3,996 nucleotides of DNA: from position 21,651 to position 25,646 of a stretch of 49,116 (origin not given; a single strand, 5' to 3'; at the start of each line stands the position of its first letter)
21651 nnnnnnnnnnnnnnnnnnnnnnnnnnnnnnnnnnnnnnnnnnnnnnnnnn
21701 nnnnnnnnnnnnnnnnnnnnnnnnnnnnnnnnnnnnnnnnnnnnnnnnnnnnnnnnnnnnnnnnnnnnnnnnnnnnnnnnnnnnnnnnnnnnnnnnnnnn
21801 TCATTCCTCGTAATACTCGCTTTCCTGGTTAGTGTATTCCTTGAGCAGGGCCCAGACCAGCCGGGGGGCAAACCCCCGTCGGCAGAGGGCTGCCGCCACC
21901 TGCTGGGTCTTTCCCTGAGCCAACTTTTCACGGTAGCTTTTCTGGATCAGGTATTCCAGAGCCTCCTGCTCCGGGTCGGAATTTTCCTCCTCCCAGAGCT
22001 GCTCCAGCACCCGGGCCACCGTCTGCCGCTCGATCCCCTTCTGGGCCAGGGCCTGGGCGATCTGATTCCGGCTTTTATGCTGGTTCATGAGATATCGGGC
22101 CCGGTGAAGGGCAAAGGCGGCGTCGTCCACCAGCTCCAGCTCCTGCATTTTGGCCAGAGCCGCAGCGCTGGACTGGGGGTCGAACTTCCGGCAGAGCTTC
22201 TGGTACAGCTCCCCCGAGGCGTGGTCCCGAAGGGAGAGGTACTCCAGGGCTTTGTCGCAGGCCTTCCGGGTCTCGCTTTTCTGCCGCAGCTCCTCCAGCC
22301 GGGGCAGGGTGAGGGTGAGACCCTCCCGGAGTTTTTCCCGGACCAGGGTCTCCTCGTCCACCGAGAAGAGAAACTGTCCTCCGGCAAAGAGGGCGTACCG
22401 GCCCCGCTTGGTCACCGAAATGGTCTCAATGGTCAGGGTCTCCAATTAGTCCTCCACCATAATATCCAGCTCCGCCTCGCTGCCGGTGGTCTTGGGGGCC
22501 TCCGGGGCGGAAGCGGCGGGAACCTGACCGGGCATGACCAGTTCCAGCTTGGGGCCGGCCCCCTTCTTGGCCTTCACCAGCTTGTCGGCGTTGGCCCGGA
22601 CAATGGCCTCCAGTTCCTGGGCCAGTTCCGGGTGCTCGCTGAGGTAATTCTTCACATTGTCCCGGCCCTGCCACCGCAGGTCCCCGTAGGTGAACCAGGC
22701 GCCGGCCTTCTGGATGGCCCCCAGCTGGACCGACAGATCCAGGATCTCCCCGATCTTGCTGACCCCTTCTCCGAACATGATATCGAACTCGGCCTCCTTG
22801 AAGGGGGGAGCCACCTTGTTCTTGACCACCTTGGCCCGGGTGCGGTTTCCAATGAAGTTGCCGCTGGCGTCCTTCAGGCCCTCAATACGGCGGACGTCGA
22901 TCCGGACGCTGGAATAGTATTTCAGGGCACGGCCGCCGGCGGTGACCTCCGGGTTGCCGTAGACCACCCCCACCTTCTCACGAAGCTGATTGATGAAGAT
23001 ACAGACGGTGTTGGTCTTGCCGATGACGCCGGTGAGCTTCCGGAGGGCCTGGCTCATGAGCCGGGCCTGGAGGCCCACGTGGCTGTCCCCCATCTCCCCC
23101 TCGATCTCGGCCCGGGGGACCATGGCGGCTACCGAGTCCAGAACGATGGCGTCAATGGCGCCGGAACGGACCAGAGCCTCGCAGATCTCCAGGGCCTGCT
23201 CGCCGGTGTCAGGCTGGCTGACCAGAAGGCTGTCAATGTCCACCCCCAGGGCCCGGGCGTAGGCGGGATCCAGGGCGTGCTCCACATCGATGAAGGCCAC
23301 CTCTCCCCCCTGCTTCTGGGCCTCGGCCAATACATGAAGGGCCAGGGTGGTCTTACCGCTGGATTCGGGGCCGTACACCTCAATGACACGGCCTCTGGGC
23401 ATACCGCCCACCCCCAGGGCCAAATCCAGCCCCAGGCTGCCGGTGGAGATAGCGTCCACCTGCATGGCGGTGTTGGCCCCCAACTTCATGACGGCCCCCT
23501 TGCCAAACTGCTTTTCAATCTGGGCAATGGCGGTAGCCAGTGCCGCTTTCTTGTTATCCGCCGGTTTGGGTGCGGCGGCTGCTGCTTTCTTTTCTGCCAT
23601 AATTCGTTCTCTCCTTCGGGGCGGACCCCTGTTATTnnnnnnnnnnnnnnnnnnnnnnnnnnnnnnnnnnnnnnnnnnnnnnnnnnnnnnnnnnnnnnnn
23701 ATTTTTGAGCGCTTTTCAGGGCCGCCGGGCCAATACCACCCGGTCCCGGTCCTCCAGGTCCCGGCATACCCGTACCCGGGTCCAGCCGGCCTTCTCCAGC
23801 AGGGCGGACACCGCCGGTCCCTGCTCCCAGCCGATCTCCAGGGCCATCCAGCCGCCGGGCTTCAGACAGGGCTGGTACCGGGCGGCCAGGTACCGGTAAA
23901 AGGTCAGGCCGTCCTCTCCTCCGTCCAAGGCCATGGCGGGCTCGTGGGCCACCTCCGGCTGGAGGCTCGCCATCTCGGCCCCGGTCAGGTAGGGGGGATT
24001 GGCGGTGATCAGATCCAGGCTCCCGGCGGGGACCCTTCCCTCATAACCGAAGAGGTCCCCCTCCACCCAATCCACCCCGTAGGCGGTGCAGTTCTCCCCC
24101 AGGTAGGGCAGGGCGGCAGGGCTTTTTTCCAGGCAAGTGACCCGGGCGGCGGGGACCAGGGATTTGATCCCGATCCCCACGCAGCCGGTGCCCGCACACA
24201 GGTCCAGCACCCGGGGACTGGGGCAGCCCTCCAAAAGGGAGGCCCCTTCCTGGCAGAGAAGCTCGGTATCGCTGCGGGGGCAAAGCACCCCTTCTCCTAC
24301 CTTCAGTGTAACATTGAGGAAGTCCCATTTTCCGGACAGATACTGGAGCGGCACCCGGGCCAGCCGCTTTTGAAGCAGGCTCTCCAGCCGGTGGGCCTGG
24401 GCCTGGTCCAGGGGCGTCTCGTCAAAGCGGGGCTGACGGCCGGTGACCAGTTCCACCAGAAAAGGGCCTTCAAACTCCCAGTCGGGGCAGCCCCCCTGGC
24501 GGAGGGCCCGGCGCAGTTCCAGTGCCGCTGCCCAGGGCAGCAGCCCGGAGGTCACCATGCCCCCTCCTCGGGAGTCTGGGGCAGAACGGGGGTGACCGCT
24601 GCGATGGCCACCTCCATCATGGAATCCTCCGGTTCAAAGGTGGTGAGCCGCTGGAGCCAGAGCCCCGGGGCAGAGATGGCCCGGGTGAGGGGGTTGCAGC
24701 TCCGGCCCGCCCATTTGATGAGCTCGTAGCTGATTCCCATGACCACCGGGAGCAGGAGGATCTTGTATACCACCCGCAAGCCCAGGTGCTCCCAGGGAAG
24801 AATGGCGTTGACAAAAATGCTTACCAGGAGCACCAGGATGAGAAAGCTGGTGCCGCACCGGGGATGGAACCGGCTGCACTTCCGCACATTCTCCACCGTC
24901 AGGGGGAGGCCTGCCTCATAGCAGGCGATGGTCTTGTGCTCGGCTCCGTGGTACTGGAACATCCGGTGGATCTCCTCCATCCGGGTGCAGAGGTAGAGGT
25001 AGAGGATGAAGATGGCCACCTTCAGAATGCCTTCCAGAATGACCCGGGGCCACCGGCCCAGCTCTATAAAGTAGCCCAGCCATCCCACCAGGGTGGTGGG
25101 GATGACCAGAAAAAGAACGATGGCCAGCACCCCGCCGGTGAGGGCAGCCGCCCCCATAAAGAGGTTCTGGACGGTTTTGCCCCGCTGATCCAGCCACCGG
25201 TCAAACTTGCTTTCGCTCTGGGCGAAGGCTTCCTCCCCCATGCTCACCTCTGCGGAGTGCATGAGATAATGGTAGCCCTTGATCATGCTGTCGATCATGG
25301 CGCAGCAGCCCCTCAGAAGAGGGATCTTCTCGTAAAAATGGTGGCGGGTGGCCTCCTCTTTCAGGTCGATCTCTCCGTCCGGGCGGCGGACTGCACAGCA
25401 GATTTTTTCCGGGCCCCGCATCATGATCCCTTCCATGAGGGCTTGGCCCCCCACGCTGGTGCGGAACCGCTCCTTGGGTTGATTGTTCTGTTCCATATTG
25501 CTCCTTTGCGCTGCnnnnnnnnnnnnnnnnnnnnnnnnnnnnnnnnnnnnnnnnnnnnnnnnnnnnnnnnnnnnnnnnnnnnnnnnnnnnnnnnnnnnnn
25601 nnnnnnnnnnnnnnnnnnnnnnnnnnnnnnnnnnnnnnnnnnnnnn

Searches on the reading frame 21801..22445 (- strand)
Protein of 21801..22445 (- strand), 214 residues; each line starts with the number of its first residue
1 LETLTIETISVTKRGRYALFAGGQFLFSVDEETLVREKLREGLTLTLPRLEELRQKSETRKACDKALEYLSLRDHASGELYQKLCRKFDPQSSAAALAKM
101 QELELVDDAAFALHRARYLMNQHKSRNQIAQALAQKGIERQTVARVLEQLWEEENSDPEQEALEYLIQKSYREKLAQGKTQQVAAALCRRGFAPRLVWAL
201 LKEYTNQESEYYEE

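Call 64: search_protein_families(library=pfam, proteins=[window:21801-22445:-], max_evalue=0.0001)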
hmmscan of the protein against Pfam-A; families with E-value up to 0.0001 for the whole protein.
window:21801-22445:- (214 aa): 2 families
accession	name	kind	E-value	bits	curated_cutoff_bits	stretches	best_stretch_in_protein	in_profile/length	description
PF21982.2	RecX_HTH1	-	4.6e-14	52.5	26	2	64-99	3-39/40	RecX, first three-helix domain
PF02631.22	RecX_HTH2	-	2.6e-09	37.6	26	1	107-147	1-42/42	RecX, second three-helix domain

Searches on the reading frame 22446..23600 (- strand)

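Call 64: search_protein_families(library=pfam, proteins=[window:22446-23600:-], max_evalue=0.0001)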
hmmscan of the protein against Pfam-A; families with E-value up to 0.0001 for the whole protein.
window:22446-23600:- (384 aa): 6 families
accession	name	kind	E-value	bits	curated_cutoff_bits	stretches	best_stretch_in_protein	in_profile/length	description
PF00154.27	RecA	-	4e-138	459.6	27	1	20-281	2-262/262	recA bacterial DNA recombination protein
PF21096.2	RecA_C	-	1.4e-18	67.2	27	1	284-337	1-55/57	RecA C-terminal domain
PF06745.19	ATPase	-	2.9e-08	33.8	26.6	1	52-125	2-77/231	KaiC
PF08423.17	Rad51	-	2.9e-07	30.4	22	1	48-241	5-214/244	Rad51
PF01637.24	ATPase_2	-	4.6e-05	23.8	33.2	0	71-115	21-65/225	ATPase domain predominantly from Archaea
PF13191.12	AAA_16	-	6e-05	24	32.6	0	62-204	16-139/167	AAA ATPase domain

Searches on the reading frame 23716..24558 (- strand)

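Call 64: search_protein_families(library=pfam, proteins=[window:23716-24558:-], max_evalue=0.0001)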
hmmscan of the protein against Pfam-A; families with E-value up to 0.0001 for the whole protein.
window:23716-24558:- (280 aa): 4 families
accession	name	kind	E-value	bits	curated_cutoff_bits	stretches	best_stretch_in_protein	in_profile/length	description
PF05175.20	MTS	-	1.8e-08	34.7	23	1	113-196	31-114/170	Methyltransferase small domain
PF17827.6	PrmC_N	-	6.8e-07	30.2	23.4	1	16-76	7-71/71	PrmC N-terminal domain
PF13649.12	Methyltransf_25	-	3.5e-06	28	27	1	117-187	1-71/97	Methyltransferase domain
PF03602.21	Cons_hypoth95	-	3.6e-05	23.9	24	1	114-198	42-131/182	Conserved hypothetical protein 95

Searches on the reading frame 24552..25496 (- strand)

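Call 64: search_protein_families(library=pfam, proteins=[window:24552-25496:-], max_evalue=0.0001)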
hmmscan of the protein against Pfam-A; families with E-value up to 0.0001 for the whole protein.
window:24552-25496:- (314 aa): 1 family
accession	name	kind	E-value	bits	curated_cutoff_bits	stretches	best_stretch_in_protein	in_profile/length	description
PF07136.16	DUF1385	-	1.7e-87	293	22.1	1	58-306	1-226/227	Protein of unknown function (DUF1385)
